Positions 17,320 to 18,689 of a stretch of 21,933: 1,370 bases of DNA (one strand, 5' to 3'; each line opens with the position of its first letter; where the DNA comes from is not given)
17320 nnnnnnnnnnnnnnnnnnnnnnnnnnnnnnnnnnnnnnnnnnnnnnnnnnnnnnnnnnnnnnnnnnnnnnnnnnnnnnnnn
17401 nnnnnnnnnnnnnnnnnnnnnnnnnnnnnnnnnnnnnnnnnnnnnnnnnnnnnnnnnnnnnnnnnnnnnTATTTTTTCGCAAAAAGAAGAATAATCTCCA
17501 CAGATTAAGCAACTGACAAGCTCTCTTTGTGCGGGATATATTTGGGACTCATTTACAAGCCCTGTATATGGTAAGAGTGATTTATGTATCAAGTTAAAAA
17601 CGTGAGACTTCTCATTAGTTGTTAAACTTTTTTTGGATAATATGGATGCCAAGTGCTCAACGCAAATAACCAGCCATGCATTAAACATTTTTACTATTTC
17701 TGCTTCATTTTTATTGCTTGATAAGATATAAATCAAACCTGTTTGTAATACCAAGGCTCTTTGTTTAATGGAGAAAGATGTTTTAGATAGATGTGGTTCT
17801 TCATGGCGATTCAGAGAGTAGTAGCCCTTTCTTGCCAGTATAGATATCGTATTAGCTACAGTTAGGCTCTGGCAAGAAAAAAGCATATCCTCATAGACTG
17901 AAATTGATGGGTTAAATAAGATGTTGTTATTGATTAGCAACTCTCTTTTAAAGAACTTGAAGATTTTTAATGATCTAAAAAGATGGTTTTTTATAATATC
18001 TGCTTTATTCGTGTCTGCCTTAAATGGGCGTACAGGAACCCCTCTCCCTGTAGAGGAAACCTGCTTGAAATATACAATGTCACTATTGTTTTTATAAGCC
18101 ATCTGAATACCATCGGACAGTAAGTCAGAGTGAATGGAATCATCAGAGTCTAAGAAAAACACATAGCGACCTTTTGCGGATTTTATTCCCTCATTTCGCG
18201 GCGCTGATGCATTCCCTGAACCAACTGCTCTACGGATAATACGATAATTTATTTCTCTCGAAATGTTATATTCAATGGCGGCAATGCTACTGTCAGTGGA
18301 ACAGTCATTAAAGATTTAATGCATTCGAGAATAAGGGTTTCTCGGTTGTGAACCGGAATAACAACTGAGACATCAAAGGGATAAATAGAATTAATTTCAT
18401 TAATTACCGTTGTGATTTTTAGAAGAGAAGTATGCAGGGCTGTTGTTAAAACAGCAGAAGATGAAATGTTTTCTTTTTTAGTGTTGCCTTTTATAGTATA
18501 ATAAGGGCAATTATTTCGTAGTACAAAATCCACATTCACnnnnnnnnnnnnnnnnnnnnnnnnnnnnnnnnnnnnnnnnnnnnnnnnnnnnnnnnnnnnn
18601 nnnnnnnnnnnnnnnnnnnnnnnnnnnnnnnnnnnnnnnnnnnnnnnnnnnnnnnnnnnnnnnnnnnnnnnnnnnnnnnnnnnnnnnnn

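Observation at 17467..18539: GT2 glycosyltransferase split across two frames between the VVIPVHN and DxSTD...FLDSDD motifs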

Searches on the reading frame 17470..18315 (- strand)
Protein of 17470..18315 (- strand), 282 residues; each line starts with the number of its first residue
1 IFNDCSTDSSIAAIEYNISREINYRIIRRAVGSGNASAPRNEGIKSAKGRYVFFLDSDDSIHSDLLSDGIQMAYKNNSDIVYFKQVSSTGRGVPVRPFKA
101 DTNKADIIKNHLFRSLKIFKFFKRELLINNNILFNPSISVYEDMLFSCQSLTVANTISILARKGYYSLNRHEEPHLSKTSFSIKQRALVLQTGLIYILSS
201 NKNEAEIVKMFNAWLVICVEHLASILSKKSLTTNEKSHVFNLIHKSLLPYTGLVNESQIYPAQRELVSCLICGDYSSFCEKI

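Call 34: search_protein_families(library=pfam, proteins=[window:17470-18315:-], max_evalue=0.01)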
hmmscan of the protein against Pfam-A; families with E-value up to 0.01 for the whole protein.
window:17470-18315:- (282 aa): 2 families
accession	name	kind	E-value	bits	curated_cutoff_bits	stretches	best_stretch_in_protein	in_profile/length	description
PF00535.33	Glycos_transf_2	-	4.6e-14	53.1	23.3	1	1-101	32-131/168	Glycosyl transferase family 2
PF10111.15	Glyco_tranf_2_2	-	0.00094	19.2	27.3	1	36-73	69-106/276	Glycosyltransferase like family 2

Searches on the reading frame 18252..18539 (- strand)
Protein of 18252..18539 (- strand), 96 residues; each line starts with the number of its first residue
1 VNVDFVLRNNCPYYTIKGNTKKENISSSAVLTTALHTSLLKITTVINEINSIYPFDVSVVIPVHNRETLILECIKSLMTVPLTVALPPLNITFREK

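Call 34: search_protein_families(library=pfam, proteins=[window:18252-18539:-], max_evalue=0.01)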
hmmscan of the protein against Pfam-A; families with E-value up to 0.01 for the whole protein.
window:18252-18539:- (96 aa): 1 family
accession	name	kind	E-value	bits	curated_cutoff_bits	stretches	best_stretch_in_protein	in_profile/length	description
PF00535.33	Glycos_transf_2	-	0.0026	18.2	23.3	1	58-78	1-21/168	Glycosyl transferase family 2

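Call 40: list_cluster_members(proteins=[window:18252-18539:-, window:18252-18533:-, window:17470-18162:-, window:17470-18102:-, window:18539-18814:-])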
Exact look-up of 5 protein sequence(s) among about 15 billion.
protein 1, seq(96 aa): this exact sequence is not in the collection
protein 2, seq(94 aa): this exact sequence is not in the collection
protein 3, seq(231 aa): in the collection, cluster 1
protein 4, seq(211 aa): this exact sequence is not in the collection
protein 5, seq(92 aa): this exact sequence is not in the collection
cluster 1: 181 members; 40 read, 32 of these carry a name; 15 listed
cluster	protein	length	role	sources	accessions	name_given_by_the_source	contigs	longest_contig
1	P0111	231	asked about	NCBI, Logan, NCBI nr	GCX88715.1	hypothetical protein HmCmsJML084_03306 [Escherichia coli]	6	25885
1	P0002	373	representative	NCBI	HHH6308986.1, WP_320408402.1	glycosyltransferase family 2 protein, partial [Escherichia coli]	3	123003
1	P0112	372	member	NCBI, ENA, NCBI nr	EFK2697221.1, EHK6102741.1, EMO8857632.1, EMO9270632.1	TPA: glycosyltransferase family 2 protein [Escherichia coli] | glycosyltransferase family 2 protein [Escherichia coli]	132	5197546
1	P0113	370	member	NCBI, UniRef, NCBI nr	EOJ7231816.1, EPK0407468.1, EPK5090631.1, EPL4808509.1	glycosyltransferase family 2 protein [Escherichia coli] | glycosyltransferase family 2 protein n=1 Tax=Escherichia coli TaxID=562 ...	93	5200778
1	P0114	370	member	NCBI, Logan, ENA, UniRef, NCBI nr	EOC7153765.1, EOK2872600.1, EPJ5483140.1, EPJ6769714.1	glycosyltransferase [Escherichia coli] | glycosyltransferase family 2 protein n=1 Tax=Escherichia TaxID=561 RepID=UPI001CD1310C | glycosyltransferase family 2 protein [Escherichia coli]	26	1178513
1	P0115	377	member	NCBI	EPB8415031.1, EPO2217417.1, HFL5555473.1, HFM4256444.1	TPA: glycosyltransferase family 2 protein, partial [Escherichia coli]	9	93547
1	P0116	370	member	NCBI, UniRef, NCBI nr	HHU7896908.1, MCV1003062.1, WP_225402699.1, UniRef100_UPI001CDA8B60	glycosyltransferase family 2 protein [Escherichia coli] | glycosyltransferase family 2 protein n=1 Tax=Escherichia coli TaxID=562 ...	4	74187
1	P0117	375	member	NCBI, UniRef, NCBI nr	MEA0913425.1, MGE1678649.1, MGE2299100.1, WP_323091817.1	glycosyltransferase family 2 protein [Escherichia coli] | glycosyltransferase family 2 protein n=1 Tax=Escherichia coli TaxID=562 ...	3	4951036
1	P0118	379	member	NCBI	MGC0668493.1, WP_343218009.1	glycosyltransferase family 2 protein, partial [Escherichia coli]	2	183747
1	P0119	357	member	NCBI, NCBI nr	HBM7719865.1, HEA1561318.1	TPA: glycosyltransferase family 2 protein, partial [Escherichia coli] | glycosyltransferase family 2 protein [Escherichia coli]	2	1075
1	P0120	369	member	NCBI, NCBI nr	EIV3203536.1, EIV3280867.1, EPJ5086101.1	glycosyltransferase family 2 protein, partial [Escherichia coli] | glycosyltransferase family 2 protein [Escherichia coli]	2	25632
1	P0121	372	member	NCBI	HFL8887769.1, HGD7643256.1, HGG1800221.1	TPA: glycosyltransferase family 2 protein, partial [Escherichia coli]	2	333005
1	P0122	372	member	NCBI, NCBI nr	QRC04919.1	glycosyltransferase family 2 protein [Escherichia coli]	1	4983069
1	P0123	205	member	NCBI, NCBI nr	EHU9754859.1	glycosyltransferase family 2 protein, partial [Escherichia coli] | glycosyltransferase family 2 protein [Escherichia coli]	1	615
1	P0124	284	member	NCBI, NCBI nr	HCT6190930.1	TPA: glycosyltransferase family 2 protein, partial [Escherichia coli] | glycosyltransferase family 2 protein [Escherichia coli]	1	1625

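Call 41: find_encoding_contigs(protein=P0111, flank=3000, max_places=10)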
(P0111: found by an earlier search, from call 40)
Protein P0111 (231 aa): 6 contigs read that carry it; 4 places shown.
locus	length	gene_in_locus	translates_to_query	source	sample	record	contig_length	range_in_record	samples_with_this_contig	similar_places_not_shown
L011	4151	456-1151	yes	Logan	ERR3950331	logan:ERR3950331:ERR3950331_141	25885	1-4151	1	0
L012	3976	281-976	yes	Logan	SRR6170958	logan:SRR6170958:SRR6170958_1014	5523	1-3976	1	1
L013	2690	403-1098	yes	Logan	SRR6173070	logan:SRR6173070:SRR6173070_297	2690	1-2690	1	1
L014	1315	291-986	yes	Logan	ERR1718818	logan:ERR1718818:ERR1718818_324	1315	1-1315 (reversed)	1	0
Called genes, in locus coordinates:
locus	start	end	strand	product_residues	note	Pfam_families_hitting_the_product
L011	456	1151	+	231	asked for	-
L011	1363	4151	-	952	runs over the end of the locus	PF12571:Phage_tail_fib, PF13884:Peptidase_S74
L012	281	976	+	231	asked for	-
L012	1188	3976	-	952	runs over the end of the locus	PF12571:Phage_tail_fib, PF13884:Peptidase_S74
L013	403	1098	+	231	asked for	-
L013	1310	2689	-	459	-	?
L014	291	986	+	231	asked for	-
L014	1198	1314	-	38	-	?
